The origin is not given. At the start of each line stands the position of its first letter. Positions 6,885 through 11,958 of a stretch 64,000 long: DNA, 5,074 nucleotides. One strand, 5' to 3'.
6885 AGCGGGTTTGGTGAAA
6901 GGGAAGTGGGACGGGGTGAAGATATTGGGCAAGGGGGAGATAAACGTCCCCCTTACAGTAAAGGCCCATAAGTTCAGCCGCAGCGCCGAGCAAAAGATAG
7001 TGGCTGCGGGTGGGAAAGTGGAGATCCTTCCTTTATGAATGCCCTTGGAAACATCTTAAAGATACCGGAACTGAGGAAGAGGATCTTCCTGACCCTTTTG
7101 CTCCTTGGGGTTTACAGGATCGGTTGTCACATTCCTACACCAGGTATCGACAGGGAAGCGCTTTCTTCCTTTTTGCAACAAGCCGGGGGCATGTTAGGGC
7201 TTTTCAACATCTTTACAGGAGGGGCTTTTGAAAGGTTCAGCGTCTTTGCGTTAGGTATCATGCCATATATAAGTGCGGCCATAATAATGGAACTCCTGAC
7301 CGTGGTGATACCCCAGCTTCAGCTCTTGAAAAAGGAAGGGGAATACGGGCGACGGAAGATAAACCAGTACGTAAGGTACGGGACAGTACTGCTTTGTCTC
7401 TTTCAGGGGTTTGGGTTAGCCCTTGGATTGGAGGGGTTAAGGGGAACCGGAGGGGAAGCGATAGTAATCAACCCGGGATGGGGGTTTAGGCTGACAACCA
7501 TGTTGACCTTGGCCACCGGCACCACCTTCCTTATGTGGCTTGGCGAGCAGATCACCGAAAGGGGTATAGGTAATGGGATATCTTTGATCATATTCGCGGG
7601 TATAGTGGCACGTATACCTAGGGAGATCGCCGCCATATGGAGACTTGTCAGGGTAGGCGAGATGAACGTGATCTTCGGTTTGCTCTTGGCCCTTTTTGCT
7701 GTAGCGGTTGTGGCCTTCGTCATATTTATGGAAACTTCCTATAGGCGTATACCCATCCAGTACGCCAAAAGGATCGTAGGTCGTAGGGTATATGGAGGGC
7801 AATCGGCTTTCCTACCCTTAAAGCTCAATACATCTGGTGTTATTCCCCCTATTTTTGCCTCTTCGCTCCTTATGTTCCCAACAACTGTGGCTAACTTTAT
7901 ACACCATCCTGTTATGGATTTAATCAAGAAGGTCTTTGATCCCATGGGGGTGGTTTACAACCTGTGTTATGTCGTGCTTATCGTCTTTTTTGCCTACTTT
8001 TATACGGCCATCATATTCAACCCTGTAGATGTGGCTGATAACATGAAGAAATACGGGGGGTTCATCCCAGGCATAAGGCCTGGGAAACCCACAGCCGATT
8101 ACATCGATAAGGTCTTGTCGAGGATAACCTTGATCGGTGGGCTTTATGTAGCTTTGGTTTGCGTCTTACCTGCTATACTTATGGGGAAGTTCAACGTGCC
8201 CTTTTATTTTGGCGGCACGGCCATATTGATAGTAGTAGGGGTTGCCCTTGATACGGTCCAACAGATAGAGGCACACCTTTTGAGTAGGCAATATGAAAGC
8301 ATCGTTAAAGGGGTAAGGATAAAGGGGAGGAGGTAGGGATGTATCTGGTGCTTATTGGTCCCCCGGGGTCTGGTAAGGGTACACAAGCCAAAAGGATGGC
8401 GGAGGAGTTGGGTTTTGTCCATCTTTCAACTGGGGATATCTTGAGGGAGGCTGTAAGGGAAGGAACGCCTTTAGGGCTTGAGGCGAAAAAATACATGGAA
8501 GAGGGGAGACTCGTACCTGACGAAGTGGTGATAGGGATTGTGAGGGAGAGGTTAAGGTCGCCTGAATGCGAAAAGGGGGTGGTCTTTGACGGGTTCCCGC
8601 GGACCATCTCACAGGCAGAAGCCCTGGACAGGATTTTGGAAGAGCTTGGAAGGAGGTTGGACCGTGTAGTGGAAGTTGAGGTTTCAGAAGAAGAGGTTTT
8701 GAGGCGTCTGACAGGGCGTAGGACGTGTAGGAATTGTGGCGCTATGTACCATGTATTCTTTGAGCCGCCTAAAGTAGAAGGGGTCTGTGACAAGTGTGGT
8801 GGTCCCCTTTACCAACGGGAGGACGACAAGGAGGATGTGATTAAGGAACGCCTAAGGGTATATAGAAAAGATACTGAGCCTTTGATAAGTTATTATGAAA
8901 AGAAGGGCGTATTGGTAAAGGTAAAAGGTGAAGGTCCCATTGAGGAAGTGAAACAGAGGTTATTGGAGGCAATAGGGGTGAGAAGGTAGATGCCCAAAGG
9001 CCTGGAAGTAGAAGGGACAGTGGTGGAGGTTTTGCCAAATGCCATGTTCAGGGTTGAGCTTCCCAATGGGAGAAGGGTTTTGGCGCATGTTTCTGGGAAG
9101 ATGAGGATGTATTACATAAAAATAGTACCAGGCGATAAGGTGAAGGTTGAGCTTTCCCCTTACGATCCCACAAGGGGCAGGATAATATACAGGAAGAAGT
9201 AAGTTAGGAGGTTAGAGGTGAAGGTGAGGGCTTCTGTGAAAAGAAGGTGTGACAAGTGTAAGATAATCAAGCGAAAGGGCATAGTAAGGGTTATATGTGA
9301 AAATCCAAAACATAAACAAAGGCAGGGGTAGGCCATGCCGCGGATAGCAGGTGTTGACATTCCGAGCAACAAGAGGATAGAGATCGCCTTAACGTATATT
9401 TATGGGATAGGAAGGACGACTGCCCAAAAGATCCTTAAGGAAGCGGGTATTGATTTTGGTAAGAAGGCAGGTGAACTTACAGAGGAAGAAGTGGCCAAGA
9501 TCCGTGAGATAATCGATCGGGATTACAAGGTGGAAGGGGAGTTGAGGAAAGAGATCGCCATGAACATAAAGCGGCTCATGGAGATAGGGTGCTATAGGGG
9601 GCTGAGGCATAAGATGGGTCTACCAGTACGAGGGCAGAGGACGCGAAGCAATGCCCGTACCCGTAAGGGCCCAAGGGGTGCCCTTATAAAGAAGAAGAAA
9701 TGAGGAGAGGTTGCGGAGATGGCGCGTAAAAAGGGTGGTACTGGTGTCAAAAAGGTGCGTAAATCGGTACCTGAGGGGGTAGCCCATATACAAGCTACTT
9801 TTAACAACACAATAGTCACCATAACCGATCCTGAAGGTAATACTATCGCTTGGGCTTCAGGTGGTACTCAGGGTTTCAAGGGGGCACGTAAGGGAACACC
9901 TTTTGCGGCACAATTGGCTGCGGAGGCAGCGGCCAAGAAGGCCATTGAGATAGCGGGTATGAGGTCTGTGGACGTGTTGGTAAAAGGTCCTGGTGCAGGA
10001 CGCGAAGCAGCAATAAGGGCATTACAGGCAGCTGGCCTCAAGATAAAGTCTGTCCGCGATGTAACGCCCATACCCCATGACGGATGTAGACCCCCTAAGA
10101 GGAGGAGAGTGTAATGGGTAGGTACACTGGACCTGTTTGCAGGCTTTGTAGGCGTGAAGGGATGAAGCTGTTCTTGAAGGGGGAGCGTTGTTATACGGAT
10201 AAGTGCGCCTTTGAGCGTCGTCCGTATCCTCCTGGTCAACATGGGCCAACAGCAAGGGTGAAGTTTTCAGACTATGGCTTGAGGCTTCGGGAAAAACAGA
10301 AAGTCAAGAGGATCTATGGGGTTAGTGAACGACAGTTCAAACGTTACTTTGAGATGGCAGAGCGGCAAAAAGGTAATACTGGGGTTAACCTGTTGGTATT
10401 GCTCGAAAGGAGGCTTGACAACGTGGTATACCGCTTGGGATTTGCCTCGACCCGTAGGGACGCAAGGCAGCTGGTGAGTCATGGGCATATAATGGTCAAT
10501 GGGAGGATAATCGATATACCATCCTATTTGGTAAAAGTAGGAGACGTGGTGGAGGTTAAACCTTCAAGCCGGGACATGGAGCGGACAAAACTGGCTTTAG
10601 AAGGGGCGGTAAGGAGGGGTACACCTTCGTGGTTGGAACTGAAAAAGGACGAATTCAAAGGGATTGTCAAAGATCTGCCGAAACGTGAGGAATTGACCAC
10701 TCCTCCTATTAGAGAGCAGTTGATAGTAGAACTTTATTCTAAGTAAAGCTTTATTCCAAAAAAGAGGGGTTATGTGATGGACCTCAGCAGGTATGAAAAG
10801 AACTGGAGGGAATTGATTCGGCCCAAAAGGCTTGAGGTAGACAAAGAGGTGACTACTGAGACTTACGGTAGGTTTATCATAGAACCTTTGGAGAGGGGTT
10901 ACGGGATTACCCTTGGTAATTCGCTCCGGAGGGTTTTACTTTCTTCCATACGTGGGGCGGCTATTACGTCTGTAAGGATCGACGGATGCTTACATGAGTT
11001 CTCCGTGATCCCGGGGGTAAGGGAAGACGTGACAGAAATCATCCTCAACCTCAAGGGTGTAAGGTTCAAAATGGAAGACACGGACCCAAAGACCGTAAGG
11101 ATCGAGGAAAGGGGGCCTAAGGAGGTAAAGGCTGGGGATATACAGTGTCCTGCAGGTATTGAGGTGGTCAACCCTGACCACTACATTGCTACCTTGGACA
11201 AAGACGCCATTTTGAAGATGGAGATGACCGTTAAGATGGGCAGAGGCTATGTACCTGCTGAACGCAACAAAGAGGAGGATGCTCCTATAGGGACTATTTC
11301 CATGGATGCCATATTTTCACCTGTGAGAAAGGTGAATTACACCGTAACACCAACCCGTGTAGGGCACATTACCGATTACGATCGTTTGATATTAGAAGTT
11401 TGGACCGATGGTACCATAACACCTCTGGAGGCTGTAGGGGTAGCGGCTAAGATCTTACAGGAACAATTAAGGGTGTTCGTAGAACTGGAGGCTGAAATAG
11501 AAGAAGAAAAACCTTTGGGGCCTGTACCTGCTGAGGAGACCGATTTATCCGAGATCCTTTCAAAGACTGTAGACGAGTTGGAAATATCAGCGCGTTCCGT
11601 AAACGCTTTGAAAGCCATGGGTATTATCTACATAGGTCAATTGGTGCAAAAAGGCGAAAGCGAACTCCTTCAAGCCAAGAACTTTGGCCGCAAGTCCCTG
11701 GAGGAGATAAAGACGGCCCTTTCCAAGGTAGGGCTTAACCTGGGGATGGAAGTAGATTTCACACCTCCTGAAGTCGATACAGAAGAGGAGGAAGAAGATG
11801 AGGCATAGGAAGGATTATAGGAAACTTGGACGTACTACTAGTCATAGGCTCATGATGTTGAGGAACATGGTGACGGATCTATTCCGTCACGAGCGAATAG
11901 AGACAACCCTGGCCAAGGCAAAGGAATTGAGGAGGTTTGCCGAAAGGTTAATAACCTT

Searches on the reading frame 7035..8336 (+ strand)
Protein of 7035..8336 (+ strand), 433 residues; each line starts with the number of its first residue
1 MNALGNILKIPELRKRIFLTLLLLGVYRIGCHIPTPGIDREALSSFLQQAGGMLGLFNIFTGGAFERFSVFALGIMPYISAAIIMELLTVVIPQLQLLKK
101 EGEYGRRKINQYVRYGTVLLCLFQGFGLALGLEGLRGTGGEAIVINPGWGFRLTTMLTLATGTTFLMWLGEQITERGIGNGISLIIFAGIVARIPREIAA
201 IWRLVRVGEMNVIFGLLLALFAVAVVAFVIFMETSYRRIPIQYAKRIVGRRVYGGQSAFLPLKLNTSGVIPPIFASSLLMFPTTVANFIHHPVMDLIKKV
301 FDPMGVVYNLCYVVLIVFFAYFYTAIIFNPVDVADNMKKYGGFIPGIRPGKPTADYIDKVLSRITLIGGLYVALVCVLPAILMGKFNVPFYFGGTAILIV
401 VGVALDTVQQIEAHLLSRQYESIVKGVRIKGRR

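Call 97: search_protein_families(library=pfam, proteins=[window:7035-8336:+], max_evalue=0.00001)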
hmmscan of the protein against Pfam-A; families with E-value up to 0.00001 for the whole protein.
window:7035-8336:+ (433 aa): 1 family
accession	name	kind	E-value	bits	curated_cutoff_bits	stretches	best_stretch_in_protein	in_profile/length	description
PF00344.25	SecY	-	1.6e-119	399.3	32.2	1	69-408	1-306/306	SecY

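Call 100: find_homologous_proteins(query=window:7035-8336:+, max_evalue=1e-50)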
Query window:7035-8336:+ (433 aa): 8000 proteins with E <= 1e-50 among 8000 candidates; the best 120 are listed.
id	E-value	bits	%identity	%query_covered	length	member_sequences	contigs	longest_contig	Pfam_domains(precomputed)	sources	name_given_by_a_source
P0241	7.2e-279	943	100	100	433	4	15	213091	PF00344.26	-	-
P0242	4.8e-232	789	80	100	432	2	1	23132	PF00344.26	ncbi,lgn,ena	-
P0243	1.3e-229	781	81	98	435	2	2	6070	PF00344.26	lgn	-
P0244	1.6e-227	774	78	100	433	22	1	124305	PF00344.26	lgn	-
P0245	7.2e-221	752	76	98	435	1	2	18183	PF00344.26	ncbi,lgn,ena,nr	ncbi:MAG: preprotein translocase subunit SecY [Deltaproteobacteria bacterium]|nr:MAG: preprotein tra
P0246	7.2e-221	752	76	98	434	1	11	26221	PF00344.26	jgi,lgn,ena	-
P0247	9.6e-221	751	76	98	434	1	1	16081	PF00344.26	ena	-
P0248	1.1e-220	751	77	100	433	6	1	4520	PF00344.26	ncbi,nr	ncbi:MAG: preprotein translocase subunit SecY [Deltaproteobacteria bacterium]|nr:MAG: preprotein tra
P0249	1.0e-217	741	76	98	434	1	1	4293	PF00344.26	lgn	-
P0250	4.2e-211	720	74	100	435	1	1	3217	PF00344.26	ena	-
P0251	5.9e-211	719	74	99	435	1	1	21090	PF00344.26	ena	-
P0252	5.9e-211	719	74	99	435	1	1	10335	PF00344.26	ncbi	-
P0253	6.1e-211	719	74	100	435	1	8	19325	PF00344.26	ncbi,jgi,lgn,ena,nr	ncbi:MAG: preprotein translocase subunit SecY [Deltaproteobacteria bacterium]|nr:MAG: preprotein tra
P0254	8.5e-211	719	74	100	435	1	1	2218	PF00344.26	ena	-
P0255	1.5e-210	718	74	99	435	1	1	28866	PF00344.26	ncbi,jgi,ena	-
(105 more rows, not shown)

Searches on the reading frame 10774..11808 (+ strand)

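Call 97: search_protein_families(library=pfam, proteins=[window:10774-11808:+], max_evalue=0.00001)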
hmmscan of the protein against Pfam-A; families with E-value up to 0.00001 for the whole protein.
window:10774-11808:+ (344 aa): 3 families
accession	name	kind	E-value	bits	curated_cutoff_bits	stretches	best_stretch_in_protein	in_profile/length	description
PF01000.31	RNA_pol_A_bac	-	1.8e-39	135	33.9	1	67-182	1-119/119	RNA polymerase Rpb3/RpoA insert domain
PF01193.29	RNA_pol_L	-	1.9e-26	92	24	1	37-232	1-74/74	RNA polymerase Rpb3/Rpb11 dimerisation domain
PF03118.21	RNA_pol_A_CTD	-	7.7e-22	77.2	23.8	1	254-317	3-66/67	Bacterial RNA polymerase, alpha chain C terminal domain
